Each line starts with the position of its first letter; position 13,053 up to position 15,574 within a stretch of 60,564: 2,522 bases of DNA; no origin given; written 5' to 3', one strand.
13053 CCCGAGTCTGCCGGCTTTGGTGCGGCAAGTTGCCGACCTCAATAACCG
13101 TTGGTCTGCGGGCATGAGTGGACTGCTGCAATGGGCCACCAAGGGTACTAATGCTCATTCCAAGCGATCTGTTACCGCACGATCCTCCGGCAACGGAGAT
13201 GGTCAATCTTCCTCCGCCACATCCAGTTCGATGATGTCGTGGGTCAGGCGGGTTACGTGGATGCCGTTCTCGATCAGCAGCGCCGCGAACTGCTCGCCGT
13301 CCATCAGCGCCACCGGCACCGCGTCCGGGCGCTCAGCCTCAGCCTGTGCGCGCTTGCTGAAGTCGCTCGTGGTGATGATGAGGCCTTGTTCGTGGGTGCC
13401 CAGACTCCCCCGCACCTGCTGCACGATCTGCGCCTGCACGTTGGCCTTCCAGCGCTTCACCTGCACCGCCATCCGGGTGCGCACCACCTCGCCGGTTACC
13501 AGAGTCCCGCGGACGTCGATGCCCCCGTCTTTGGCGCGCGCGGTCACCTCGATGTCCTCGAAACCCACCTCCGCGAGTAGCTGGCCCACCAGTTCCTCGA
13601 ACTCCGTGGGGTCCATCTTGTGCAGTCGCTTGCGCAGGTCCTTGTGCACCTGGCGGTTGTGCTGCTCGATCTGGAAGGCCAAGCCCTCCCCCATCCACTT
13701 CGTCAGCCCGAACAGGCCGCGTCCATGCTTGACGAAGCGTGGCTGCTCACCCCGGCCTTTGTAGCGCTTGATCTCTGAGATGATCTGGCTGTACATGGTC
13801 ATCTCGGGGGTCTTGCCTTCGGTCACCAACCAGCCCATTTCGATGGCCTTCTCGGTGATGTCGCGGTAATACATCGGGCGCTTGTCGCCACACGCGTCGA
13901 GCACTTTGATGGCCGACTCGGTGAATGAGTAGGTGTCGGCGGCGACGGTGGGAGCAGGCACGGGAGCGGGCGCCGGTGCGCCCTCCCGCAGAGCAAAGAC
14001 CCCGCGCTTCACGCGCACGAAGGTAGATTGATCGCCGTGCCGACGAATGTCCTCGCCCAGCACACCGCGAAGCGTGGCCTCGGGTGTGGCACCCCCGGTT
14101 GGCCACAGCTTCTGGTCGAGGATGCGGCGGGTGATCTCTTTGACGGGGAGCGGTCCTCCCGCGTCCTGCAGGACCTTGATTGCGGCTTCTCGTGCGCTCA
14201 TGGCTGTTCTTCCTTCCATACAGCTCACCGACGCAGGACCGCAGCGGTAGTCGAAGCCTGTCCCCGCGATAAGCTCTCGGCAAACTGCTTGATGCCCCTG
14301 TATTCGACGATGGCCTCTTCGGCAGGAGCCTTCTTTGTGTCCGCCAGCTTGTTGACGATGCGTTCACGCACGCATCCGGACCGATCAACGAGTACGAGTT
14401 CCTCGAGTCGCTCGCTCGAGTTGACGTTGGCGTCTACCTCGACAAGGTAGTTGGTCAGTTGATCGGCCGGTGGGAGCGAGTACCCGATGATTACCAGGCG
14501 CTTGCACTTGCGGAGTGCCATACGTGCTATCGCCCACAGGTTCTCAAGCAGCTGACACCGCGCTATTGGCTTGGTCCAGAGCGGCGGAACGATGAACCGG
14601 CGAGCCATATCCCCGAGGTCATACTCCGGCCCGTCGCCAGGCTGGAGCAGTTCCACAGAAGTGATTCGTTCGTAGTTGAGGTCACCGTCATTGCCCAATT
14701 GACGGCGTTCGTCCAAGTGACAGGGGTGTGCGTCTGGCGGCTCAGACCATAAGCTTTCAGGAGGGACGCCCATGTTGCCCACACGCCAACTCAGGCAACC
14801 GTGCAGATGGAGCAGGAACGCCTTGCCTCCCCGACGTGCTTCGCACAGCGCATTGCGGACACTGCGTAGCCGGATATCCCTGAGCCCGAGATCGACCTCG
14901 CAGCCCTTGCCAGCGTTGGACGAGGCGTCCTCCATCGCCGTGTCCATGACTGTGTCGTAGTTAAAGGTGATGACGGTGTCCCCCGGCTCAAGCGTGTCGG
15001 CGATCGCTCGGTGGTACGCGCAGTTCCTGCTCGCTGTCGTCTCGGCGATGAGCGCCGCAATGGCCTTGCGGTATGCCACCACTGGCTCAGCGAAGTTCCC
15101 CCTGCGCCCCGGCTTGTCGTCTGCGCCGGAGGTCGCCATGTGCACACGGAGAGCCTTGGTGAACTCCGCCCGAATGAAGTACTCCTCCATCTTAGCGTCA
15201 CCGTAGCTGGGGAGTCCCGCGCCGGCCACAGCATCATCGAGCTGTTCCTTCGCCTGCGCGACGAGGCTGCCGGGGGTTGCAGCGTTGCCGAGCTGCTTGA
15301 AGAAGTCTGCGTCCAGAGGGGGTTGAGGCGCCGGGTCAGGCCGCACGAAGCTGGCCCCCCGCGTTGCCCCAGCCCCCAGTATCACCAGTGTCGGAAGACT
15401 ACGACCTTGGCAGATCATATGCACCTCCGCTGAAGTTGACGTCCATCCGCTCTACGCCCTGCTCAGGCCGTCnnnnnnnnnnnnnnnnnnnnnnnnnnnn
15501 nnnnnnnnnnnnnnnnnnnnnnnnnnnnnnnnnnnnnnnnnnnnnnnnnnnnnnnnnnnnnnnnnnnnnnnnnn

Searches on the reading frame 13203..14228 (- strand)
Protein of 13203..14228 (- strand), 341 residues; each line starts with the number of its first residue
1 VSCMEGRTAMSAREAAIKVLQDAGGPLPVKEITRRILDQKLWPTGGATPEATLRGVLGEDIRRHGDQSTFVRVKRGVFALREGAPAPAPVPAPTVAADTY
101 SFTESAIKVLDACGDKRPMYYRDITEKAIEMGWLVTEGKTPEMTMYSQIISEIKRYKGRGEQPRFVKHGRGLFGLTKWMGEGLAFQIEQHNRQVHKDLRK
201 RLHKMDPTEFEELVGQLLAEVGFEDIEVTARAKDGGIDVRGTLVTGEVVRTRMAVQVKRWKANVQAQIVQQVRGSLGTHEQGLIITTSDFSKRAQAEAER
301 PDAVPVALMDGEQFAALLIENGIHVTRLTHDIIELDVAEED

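Call 3: search_protein_families(library=pfam, proteins=[window:13203-14228:-], max_evalue=0.01)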
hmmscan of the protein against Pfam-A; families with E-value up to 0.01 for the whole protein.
window:13203-14228:- (341 aa): 4 families
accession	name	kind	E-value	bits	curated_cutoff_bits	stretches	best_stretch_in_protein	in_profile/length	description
PF05066.19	HARE-HTH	-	3.2e-36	124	25.9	2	101-178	2-71/71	HB1, ASXL, restriction endonuclease HTH domain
PF04471.18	Mrr_cat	-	7.1e-28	97.5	21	1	202-318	1-115/115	Restriction endonuclease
PF22722.2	NA-iREase1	-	2.7e-10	40.6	27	1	210-313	1-103/106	NACHT-associated inactive Restriction Endonuclease 1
PF25318.1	WH_GDS1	-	0.00052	20.5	27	0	15-67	13-66/95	GDS1 winged helix domain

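Call 4: search_protein_families(library=padloc, proteins=[window:13203-14228:-], max_evalue=0.01)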
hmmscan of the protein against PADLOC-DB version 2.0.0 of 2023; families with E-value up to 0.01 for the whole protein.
window:13203-14228:- (341 aa): 9 families
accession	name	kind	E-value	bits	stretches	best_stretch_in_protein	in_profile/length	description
PDLC04796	PDC-S02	-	1.7e-39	133.9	1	183-337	221-376/390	-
PDLC04806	PDC-S02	-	8.5e-36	121.8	1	188-326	168-308/324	-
PDLC04819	PDC-S02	-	8.4e-18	62.7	1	196-321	185-309/334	-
PDLC03657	mREase_IV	-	1.6e-13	48.6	1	191-333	158-307/317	Type IV methyl-directed restriction enzyme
PDLC04815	PDC-S02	-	1.7e-09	35.4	1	205-310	205-310/346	-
PDLC03663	mREase_IV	-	1.3e-08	32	1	197-298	404-505/544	Type IV methyl-directed restriction enzyme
PDLC00631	ZorD1|ZorD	-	7.5e-08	28.6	1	200-325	943-1067/1071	"SWI2/SNF2 helicase, Mrr-like nuclease"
PDLC03203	mREase_II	-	9.7e-08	29.6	1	191-326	239-379/393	Type II methyl-directed restriction enzyme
PDLC03206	mREase_II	-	0.00012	18.8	1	225-317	299-395/434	Type II methyl-directed restriction enzyme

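Call 5: search_protein_families(library=ncbifam, proteins=[window:13203-14228:-], max_evalue=0.01)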
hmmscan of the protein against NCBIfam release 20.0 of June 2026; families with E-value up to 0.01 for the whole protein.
window:13203-14228:- (341 aa): 0 families

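Call 73: search_protein_families(library=phrogs, proteins=[window:13203-14228:-], max_evalue=0.01)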
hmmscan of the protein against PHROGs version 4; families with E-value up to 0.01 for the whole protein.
window:13203-14228:- (341 aa): 3 families
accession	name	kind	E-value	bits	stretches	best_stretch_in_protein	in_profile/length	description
phrog_19856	-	unknown function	1.6e-10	42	1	196-320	62-180/192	-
phrog_17577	-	DNA, RNA and nucleotide metabolism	1.6e-07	31.9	1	196-300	75-177/210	restriction endonuclease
phrog_33422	-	unknown function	0.0035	17.7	1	208-298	114-202/220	-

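Call 111: search_dna_similar(query=window:13203-14201:-, collection=plasmids, mode=protein, max_rows=12, max_evalue=1e-20)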
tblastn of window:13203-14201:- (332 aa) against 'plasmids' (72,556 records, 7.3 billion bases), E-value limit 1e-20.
Records with a match: 1; places in all: 1; records where one place covers at least 80% of the query: 0.
Best place of each record, by identity: <60% 1.
By first word of the organism name: Escherichia 1.
By predicted mobility (MOB-suite, as given by PLSDB): non-mobilizable 1.
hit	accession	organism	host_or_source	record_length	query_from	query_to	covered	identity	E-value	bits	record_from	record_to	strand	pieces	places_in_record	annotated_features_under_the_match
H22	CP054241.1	Escherichia coli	Homo sapiens,bone infection of foot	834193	169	318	45%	35.0%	6e-21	100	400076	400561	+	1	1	restriction endonuclease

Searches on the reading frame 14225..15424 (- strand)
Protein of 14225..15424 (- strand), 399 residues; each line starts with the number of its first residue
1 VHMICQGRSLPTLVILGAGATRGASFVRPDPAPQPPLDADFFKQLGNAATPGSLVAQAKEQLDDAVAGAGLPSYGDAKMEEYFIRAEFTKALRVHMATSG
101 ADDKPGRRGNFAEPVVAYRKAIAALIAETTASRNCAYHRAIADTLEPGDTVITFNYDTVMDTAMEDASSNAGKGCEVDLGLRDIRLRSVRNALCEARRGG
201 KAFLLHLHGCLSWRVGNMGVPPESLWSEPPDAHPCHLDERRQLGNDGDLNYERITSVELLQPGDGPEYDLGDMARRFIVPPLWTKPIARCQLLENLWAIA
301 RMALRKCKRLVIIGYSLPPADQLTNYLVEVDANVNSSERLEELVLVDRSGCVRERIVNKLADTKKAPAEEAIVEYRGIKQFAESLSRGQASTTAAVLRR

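Call 3: search_protein_families(library=pfam, proteins=[window:14225-15424:-], max_evalue=0.01)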
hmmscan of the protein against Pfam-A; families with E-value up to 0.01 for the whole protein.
window:14225-15424:- (399 aa): 1 family
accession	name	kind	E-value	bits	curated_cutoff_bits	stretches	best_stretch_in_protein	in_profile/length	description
PF13289.12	SIR2_2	-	5.5e-05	23.7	24.5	1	150-214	2-53/141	SIR2-like domain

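Call 4: search_protein_families(library=padloc, proteins=[window:14225-15424:-], max_evalue=0.01)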
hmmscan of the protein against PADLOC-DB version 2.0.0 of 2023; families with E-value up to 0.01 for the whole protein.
window:14225-15424:- (399 aa): 1 family
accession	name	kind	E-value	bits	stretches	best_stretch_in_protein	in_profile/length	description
PDLC02408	Aga_SIR2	-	0.00091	16.4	0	150-215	150-205/343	Class II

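Call 5: search_protein_families(library=ncbifam, proteins=[window:14225-15424:-], max_evalue=0.01)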
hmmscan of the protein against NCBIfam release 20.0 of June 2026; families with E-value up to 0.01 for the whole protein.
window:14225-15424:- (399 aa): 0 families

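Call 15: find_homologous_proteins(query=window:14225-15424:-)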
Query window:14225-15424:- (399 aa): 97 proteins with E <= 0.001 among 8000 candidates.
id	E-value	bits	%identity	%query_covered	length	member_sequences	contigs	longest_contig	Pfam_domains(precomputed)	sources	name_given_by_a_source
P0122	3.4e-266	901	100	99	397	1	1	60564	-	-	-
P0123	5.3e-33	133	33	95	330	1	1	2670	PF13289.13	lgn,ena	-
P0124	4.0e-32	130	32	94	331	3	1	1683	PF13289.13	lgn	-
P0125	8.8e-32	129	32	95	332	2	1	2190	-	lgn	-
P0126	3.9e-31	127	31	95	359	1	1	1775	-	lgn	-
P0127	6.6e-31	126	33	88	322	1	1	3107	-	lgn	-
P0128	1.3e-30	125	33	88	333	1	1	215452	PF13289.13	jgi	jgi:SIR2-like domain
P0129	5.4e-30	123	31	94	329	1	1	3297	PF13289.13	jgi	jgi:hypothetical protein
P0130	2.0e-29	121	28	95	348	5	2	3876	PF13289.13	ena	-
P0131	5.3e-29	120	32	94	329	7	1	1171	PF13289.13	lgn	-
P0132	1.6e-28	119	30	87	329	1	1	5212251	-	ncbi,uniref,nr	ncbi:hypothetical protein FSW04_24590 [Baekduia soli]|uniref:SIR2-like domain-containing protein n=1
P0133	2.2e-28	118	28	95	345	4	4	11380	PF13289.13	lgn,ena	-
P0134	2.6e-28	118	32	86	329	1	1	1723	-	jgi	jgi:hypothetical protein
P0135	1.7e-27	115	31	91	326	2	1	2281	PF13289.13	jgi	jgi:hypothetical protein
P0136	1.5e-25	109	28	93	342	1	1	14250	PF13289.13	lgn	-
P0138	7.5e-25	106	30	95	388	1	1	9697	PF13289.13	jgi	jgi:hypothetical protein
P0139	2.0e-24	105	28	90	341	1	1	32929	PF13289.13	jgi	jgi:SIR2-like protein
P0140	2.8e-24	105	29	92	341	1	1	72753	PF13289.13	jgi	jgi:hypothetical protein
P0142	8.5e-24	103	26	92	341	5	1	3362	PF13289.13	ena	-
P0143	1.4e-22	99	30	87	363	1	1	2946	PF13289.13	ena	-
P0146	3.7e-21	94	28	93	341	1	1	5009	PF13289.13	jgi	jgi:hypothetical protein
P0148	2.5e-20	92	27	93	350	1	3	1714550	PF13289.13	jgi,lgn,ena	-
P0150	7.5e-20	90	29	86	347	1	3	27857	PF13289.13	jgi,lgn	-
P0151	8.4e-20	90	28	87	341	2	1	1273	PF13289.13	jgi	jgi:hypothetical protein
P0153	2.9e-19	88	28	86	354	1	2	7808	PF13289.13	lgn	-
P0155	6.1e-19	87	31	86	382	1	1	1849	PF13289.13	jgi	-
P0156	2.7e-18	85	29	87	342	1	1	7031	PF13289.13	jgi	jgi:hypothetical protein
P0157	3.1e-18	85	28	92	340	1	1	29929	PF13289.13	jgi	jgi:hypothetical protein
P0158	3.5e-18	84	27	87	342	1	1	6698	PF13289.13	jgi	jgi:hypothetical protein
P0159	3.8e-18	84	27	93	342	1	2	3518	PF13289.13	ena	-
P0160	4.3e-18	84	29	86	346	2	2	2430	PF13289.13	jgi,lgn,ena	-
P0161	4.3e-18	84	29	93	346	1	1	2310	PF13289.13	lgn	-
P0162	4.9e-18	84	26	84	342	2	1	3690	PF13289.13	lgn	-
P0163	4.9e-18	84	29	90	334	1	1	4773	PF13289.13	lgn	-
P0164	1.6e-17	82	30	86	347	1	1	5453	PF13289.13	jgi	-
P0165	1.8e-17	82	29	87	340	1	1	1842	PF13289.13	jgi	jgi:hypothetical protein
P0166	1.9e-17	82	27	93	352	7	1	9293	PF13289.13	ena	-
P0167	2.3e-17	82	28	87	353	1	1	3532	PF13289.13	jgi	jgi:hypothetical protein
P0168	3.0e-17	81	28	84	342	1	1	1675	PF13289.13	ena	-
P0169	3.8e-17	81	27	87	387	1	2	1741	PF13289.13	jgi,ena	-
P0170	3.8e-17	81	26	87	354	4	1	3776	PF13289.13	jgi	jgi:SIR2-like domain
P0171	6.0e-17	80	28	84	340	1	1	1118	PF13289.13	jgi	jgi:hypothetical protein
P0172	6.6e-17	80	27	89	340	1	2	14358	PF13289.13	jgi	jgi:hypothetical protein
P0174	5.0e-16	77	27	93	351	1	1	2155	PF13289.13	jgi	jgi:hypothetical protein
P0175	1.5e-15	76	34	52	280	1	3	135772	PF13289.13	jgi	jgi:hypothetical protein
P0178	7.6e-15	74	27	87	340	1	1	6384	PF13289.13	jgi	-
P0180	2.2e-14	72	28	80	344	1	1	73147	PF13289.13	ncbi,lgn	ncbi:MAG: SIR2 family protein [Dehalococcoidia bacterium]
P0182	6.6e-14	70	26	84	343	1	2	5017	PF13289.13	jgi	jgi:hypothetical protein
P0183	1.7e-13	69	28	87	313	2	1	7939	PF13289.13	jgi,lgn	jgi:hypothetical protein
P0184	2.2e-12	65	27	81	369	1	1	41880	PF13289.13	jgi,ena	-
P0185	3.0e-12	65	27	87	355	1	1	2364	PF13289.13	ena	-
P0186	2.1e-11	62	25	94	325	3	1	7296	PF13289.13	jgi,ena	-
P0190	1.5e-9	56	26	88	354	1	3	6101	PF13289.13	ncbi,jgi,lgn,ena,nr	ncbi:MAG TPA: hypothetical protein PLP01_08100 [Phycisphaerae bacterium]|nr:hypothetical protein [Ph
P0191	7.0e-8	51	26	62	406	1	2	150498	PF13289.13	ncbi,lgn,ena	-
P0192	3.5e-7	48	28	62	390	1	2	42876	PF13289.13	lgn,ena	-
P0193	4.3e-7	48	29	50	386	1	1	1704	PF13289.13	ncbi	-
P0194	2.3e-6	46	26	84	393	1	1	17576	PF13289.13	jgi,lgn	jgi:hypothetical protein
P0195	2.5e-6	45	25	79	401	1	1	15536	PF13289.13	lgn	-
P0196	2.5e-6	45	27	79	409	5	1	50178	PF13289.13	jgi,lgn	jgi:hypothetical protein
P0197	2.9e-6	45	26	59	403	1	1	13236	PF13289.13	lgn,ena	-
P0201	1.6e-5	43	26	52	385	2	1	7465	PF13289.13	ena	-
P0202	1.7e-5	43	26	60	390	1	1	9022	PF13289.13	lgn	-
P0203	2.2e-5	42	20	84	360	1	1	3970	PF13289.13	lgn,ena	-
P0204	3.2e-5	42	22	80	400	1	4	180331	PF13289.13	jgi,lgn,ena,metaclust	metaclust:\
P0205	3.6e-5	42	24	90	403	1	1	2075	PF13289.13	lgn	-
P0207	7.1e-5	41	29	54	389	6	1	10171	PF13289.13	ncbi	-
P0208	7.4e-5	41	28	46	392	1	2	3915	PF13289.13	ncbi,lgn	-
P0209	1.1e-4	40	25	58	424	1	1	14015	PF13289.13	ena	-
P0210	1.5e-4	40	28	53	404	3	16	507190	PF13289.13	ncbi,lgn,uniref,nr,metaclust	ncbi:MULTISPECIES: SIR2 family protein [Vibrio]|uniref:SIR2 family protein n=1 Tax=Vibrio TaxID=662 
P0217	6.3e-4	38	27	47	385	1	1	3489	PF13289.13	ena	-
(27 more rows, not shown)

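Call 16: find_encoding_contigs(protein=P0128, flank=8000, max_places=2)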
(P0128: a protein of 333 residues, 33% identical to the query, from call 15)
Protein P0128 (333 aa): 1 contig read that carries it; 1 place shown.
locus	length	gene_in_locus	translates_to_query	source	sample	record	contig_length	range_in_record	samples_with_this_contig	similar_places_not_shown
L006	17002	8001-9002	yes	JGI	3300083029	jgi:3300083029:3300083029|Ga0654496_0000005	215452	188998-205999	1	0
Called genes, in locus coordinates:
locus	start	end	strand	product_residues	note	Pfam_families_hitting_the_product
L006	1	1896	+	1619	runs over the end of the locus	PF13156:Mrr_cat_2, PF00270:DEAD (weak), PF04851:ResIII, PF00271:Helicase_C, PF22240:ISP_coupler, PF18135:Type_ISP_C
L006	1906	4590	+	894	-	-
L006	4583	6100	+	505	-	-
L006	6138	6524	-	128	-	-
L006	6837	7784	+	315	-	-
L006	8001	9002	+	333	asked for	PF13289:SIR2_2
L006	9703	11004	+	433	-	PF14690:Zn_ribbon_ISL3, PF01610:DDE_Tnp_ISL3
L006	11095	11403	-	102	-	-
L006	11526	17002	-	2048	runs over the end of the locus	PF05593:RHS_repeat (faint), PF25023:TEN_YD-shell (faint), PF07691:PA14, PF17957:Big_7, PF13385:Laminin_G_3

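Call 17: find_encoding_contigs(protein=P0132, flank=8000, max_places=2)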
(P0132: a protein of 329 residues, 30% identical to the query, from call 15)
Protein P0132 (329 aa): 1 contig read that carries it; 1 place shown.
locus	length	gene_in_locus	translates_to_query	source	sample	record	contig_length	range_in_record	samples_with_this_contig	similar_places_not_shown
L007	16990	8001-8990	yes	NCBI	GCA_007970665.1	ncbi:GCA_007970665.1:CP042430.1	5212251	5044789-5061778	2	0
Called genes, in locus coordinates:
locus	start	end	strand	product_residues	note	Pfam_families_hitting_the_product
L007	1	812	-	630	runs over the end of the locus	PF02776:TPP_enzyme_N, PF00205:TPP_enzyme_M, PF02775:TPP_enzyme_C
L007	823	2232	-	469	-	PF00171:Aldedh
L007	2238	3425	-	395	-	PF01408:GFO_IDH_MocA, PF02894:GFO_IDH_MocA_C, PF22725:GFO_IDH_MocA_C3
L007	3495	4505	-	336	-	PF01261:AP_endonuc_2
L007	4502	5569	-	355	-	PF00356:LacI, PF00532:Peripla_BP_1, PF13407:Peripla_BP_4, PF13377:Peripla_BP_3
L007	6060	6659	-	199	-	PF01243:PNPOx_N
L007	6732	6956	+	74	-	-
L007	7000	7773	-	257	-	-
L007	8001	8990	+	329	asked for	-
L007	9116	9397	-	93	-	-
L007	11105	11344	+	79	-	-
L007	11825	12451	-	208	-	-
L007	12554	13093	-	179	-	-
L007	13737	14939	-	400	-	PF00589:Phage_integrase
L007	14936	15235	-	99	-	PF12728:HTH_17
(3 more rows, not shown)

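Call 39: find_related_loci(query=A2, collection=metagenome_contigs, flank=6000)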
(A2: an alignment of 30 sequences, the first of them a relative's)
Query A2 (397 aa) in metagenome_contigs; peptide patterns used: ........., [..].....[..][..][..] (x = any residue, [..] = any of these).
600 stretches matched a pattern (row limit reached: there are more); 297 encode a relative of the query (tblastn E <= 1e-3); the best 80 are kept; 80 distinct loci.
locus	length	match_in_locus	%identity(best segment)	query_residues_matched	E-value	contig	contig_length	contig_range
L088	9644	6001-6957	29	9-383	4e-34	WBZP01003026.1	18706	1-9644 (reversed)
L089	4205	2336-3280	32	10-383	3e-31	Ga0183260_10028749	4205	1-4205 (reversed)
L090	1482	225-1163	32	9-359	2e-31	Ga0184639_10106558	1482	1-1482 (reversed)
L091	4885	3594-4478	29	6-354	6e-31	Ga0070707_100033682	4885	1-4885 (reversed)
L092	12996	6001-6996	27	10-375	4e-30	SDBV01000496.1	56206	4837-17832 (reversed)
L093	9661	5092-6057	29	10-389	2e-29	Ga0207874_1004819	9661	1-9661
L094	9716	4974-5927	30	5-354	1e-28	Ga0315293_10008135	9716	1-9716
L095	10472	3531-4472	27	11-359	2e-28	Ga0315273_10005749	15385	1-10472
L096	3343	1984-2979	30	11-383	3e-28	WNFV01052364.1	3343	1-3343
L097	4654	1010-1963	29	5-354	6e-28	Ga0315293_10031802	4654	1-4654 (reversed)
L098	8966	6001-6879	29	7-345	2e-27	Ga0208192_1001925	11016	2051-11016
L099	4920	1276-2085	28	11-329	6e-27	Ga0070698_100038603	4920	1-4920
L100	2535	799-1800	25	8-382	1e-26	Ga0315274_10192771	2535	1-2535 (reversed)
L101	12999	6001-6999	28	5-384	3e-25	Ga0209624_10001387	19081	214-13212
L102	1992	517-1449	27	9-354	1e-24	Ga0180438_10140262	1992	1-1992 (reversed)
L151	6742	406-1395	26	10-357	2e-16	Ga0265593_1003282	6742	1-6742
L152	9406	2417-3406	26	10-357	2e-16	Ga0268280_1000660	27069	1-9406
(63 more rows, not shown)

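Call 51: search_solved_structures(query=A2, max_evalue=0.1)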
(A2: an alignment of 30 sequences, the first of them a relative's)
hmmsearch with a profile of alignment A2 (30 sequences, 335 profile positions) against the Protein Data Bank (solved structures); distinct sequences matched with E-value up to 0.1: 3.
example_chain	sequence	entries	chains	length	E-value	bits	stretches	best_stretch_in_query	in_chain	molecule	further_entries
8yhx_G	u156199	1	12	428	2.4e-11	46.6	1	142-301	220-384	SIR2 family protein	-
8w9l_A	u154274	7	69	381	1.3e-06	31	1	73-218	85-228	SIR2-like domain-containing protein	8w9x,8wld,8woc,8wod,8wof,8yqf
8j4u_A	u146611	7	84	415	6.9e-06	28.6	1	99-212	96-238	SIR2-like domain-containing protein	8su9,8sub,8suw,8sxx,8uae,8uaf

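Call 73: search_protein_families(library=phrogs, proteins=[window:14225-15424:-], max_evalue=0.01)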
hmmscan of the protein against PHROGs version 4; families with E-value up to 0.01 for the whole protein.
window:14225-15424:- (399 aa): 0 families

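Call 91: search_protein_families(library=pfam, proteins=[L152:1378-2307:+, L100:2-802:+], max_evalue=0.001)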
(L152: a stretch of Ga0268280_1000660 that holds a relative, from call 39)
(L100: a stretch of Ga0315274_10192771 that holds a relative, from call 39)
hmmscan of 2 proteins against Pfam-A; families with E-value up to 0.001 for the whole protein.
L152:1378-2307:+ (309 aa): 4 families
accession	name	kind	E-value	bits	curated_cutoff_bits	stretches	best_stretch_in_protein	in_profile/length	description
PF04471.18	Mrr_cat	-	3.3e-37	127.5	21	1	162-282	2-115/115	Restriction endonuclease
PF14338.12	Mrr_N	-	2.3e-28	98.6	29.5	1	6-92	1-86/87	Mrr N-terminal domain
PF22722.2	NA-iREase1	-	1.2e-11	45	27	1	170-279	2-105/106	NACHT-associated inactive Restriction Endonuclease 1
PF13156.12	Mrr_cat_2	-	4.8e-07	30.1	22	1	196-286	27-118/127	Restriction endonuclease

L100:2-802:+ (266 aa): 2 families
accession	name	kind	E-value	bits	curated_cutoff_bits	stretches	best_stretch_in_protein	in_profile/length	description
PF04471.18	Mrr_cat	-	1.4e-28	99.7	21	1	108-225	1-115/115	Restriction endonuclease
PF22722.2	NA-iREase1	-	3.8e-12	46.6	27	1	116-223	1-106/106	NACHT-associated inactive Restriction Endonuclease 1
